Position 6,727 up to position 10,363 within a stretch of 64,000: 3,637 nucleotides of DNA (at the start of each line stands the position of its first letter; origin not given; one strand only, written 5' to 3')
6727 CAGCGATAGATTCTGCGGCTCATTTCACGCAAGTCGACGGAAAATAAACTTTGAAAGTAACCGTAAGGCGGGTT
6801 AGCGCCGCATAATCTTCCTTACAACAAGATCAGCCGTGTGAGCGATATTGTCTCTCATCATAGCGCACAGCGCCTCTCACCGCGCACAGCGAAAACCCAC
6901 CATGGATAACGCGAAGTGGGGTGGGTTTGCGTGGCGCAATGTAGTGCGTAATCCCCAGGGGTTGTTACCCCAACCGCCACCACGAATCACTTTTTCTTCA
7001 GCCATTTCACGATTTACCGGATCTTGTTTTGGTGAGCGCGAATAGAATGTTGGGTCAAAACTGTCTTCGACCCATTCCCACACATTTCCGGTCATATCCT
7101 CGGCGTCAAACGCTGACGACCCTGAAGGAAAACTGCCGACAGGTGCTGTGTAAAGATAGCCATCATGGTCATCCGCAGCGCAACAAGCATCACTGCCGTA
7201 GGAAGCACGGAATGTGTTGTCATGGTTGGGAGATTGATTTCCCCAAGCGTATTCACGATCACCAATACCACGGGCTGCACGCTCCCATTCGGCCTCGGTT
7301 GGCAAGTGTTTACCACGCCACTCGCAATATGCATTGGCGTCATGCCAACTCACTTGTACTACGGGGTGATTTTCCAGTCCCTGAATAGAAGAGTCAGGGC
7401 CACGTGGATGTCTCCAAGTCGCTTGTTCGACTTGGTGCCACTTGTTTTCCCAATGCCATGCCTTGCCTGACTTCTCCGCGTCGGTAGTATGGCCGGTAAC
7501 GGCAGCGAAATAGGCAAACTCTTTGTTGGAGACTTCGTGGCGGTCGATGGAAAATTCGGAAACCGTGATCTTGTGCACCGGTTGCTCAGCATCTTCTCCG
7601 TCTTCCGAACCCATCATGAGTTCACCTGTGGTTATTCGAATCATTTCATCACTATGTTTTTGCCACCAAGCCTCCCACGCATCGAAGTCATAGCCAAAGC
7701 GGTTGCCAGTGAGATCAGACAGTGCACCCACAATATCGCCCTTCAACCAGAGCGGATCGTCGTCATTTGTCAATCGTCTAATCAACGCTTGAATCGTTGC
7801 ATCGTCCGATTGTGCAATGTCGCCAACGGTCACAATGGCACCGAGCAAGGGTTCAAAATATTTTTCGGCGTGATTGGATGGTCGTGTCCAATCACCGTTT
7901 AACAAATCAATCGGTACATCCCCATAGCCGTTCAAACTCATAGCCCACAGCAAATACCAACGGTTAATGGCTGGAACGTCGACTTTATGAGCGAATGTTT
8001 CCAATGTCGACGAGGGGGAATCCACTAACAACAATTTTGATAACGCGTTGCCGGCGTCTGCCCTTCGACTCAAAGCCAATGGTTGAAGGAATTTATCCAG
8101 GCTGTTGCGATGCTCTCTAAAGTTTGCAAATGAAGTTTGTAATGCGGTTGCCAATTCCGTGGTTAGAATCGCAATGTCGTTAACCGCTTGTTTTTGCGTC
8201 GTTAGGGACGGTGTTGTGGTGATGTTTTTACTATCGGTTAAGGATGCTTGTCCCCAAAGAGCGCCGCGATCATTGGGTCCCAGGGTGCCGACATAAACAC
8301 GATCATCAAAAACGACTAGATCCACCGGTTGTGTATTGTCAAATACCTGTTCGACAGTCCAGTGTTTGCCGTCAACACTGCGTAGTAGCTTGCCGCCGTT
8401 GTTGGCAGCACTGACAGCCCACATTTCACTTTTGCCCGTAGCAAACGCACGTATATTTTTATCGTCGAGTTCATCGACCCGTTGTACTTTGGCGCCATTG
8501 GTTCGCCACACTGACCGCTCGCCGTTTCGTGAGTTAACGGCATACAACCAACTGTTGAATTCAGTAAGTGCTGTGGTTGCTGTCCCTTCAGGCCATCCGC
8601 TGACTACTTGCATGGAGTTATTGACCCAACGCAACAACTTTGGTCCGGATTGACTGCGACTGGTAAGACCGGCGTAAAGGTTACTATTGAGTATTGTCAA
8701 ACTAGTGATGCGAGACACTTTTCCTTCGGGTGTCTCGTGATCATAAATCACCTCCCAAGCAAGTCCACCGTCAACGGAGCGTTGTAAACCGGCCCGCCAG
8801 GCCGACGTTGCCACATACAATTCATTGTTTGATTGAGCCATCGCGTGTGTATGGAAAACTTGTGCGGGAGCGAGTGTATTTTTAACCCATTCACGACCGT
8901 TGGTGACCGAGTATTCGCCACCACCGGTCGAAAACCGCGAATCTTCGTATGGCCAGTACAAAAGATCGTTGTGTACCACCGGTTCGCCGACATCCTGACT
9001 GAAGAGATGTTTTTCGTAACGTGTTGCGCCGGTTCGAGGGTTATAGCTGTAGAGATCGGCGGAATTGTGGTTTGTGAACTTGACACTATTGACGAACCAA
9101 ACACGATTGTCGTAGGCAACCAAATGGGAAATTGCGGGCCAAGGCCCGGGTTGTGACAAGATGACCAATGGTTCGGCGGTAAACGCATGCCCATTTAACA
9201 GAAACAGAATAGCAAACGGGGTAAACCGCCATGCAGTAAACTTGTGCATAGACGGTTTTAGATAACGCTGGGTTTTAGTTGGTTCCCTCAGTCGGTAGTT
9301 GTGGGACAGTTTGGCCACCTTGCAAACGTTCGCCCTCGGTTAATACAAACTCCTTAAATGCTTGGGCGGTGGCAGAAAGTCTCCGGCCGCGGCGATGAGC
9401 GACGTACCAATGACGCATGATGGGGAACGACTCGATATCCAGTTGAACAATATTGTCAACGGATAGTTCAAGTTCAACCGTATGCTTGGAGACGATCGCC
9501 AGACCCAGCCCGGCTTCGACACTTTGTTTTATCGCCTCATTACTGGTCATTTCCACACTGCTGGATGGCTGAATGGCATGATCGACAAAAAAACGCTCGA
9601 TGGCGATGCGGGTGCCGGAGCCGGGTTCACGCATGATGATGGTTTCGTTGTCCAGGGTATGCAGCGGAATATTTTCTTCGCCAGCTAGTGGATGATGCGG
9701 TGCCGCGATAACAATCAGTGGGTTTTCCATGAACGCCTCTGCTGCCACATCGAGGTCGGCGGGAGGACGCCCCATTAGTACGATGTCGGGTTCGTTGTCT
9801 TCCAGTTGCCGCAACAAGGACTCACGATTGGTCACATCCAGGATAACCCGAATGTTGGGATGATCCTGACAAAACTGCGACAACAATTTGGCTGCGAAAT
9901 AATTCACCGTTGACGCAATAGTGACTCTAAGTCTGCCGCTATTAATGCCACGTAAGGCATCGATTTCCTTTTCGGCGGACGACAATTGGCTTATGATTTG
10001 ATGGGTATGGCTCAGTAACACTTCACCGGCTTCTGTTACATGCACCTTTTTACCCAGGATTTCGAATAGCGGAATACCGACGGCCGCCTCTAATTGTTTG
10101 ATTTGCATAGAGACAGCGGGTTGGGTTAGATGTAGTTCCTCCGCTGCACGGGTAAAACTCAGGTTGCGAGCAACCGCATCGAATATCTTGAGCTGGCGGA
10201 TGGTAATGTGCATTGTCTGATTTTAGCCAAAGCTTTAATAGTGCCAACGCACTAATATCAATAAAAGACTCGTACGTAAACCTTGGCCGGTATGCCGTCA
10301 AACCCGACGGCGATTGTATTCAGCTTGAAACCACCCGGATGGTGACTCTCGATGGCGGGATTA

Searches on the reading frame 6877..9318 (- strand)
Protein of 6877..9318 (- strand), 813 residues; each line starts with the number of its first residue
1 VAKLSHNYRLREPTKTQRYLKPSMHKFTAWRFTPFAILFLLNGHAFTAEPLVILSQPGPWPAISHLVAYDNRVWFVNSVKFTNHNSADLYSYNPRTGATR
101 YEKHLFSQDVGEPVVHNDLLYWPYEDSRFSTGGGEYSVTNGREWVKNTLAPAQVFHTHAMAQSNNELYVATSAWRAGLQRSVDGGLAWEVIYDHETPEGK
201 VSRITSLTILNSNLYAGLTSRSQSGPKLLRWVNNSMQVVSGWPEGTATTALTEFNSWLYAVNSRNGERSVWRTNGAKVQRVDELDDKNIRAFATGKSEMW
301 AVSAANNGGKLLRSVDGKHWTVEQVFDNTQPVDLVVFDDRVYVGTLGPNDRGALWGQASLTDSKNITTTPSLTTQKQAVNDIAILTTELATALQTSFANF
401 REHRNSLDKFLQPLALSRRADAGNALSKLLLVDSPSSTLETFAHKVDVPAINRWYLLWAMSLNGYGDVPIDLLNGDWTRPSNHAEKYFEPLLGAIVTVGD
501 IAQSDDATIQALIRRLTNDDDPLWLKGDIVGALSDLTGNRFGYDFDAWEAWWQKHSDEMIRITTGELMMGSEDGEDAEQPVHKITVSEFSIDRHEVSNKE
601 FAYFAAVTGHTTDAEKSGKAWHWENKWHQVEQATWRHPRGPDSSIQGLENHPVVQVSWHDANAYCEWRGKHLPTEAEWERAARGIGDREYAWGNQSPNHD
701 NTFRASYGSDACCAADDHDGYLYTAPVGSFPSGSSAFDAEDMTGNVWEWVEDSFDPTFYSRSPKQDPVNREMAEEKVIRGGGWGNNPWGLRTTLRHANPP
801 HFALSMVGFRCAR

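Call 25: search_protein_families(library=ncbifam, proteins=[window:6877-9318:-], max_evalue=1e-10)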
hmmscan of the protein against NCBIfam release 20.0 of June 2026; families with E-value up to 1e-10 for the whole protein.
window:6877-9318:- (813 aa): 5 families
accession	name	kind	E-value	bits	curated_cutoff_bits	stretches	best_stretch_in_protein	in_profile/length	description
NF041186.1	SenA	equivalog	1.6e-33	116.6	420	1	553-812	164-381/382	selenoneine synthase SenA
TIGR03525.2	GldK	equivalog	2.8e-31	109.2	350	1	648-812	217-404/408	T9SS ring complex lipoprotein PorK/GldK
TIGR03440.2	egtB_TIGR03440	equivalog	1.6e-30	106.5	360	1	556-812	170-413/413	ergothioneine biosynthesis protein EgtB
NF051459.1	pyoverdine_PvdO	equivalog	1.7e-21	76.5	500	1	554-813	31-278/280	dihydropyoverdine dehydrogenase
TIGR04344.1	ovoA_Nterm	equivalog_domain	6.3e-16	58.3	400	1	554-811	185-443/444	5-histidylcysteine sulfoxide synthase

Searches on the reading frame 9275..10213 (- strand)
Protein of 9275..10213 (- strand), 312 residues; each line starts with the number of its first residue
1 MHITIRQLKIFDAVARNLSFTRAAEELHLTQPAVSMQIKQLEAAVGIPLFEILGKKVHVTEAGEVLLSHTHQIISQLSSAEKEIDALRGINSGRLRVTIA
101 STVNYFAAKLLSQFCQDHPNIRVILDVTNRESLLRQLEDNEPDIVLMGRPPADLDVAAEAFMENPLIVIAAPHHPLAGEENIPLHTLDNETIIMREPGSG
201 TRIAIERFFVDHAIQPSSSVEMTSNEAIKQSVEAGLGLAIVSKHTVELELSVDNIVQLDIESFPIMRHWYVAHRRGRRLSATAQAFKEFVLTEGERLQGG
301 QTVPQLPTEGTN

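Call 25: search_protein_families(library=ncbifam, proteins=[window:9275-10213:-], max_evalue=1e-10)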
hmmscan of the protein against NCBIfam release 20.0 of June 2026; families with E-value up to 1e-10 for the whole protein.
window:9275-10213:- (312 aa): 47 families (the best 25 are shown)
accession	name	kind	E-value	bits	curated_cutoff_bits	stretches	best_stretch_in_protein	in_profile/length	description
NF045990.1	TransRegCbbRRhodb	equivalog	9.6e-88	294.1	450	1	2-293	5-299/304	LysR family regulator CbbR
TIGR03339.1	phn_lysR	subfamily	1.3e-58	198.5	341.1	1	7-286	1-275/279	aminoethylphosphonate catabolism associated LysR family transcriptional regulator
NF040786.1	LysR_Sec_metab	equivalog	1.6e-58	198.1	250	1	4-291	2-295/298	selenium metabolism-associated LysR family transcriptional regulator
NF040889.1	trans_reg_YeiE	equivalog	3.1e-57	194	480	1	1-289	1-285/288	DNA-binding transcriptional regulator YeiE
NF008095.0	PRK10837.1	subfamily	1.2e-52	179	281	1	1-290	1-286/290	LysR family transcriptional regulator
NF008416.0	PRK11242.1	equivalog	2.3e-48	165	277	1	5-297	3-294/300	transcriptional regulator CynR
NF053705.1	TransRegGltCGpos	equivalog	3e-43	148.2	350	1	5-295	3-294/300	glutamate biosynthesis transcriptional regulator GltC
NF047520.1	trans_act_CidR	equivalog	2.1e-40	138.7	415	1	4-290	2-288/292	cidABC operon transcriptional activator CidR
NF045775.1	acetoin_reg_AlsR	exception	1e-37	130.2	430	1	5-278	3-277/290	acetoin biosynthesis transcriptional regulator AlsR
TIGR02424.1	TF_pcaQ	equivalog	2.1e-36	125.4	303.8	1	3-292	3-296/300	pca operon transcription factor PcaQ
NF008352.0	PRK11139.1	subfamily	5.7e-35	120.9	288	1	7-296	10-294/305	transcriptional regulator GcvA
NF007385.0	PRK09906.1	equivalog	6.6e-35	120.7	356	1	5-277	3-275/296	DNA-binding transcriptional regulator HcaR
NF008722.0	PRK11716.1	equivalog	3.9e-31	108.2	246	1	4-250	2-250/293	HTH-type transcriptional activator IlvY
NF007439.0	PRK09986.1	equivalog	8.8e-28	97.5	290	1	3-247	7-255/296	LysR family transcriptional regulator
NF009327.0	PRK12684.1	subfamily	3.5e-27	95.4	402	1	5-247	3-249/313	CysB family HTH-type transcriptional regulator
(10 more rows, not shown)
